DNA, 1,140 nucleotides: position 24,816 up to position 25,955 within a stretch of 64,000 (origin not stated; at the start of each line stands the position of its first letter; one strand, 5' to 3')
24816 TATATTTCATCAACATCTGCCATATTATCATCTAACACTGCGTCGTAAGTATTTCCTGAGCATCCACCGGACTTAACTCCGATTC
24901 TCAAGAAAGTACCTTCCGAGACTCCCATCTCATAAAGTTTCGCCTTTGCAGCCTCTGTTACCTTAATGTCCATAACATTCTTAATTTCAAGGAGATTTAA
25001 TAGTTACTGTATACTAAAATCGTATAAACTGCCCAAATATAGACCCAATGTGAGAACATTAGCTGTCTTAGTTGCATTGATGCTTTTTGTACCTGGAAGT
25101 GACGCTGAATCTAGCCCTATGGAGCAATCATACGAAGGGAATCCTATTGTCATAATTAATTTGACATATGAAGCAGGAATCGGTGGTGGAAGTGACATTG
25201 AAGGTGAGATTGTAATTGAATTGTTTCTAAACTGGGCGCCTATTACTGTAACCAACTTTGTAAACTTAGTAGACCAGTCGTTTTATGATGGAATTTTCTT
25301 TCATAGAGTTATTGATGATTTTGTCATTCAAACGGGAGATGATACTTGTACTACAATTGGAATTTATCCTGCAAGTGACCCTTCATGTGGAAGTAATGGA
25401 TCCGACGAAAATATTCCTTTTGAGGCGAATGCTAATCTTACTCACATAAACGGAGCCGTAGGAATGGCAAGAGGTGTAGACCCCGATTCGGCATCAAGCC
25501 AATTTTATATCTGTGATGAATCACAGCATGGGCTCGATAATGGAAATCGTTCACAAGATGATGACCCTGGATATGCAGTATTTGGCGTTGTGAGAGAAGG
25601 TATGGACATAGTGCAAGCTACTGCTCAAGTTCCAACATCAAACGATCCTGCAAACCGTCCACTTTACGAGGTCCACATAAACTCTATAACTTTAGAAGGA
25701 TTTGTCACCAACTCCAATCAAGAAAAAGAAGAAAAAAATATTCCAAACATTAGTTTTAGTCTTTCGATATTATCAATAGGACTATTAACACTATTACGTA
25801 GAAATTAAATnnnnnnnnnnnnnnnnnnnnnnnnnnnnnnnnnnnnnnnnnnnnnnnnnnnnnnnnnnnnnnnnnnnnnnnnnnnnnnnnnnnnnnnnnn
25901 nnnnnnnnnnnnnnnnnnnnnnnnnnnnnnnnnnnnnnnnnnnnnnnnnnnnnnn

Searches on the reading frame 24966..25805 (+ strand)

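Call 45: search_protein_families(library=pfam, proteins=[window:24966-25805:+], max_evalue=0.001)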
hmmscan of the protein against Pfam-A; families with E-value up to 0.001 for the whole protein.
window:24966-25805:+ (280 aa): 1 family
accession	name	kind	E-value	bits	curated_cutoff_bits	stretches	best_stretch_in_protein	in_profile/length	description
PF00160.26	Pro_isomerase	-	1.1e-38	133.4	21.7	1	79-242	9-158/159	Cyclophilin type peptidyl-prolyl cis-trans isomerase/CLD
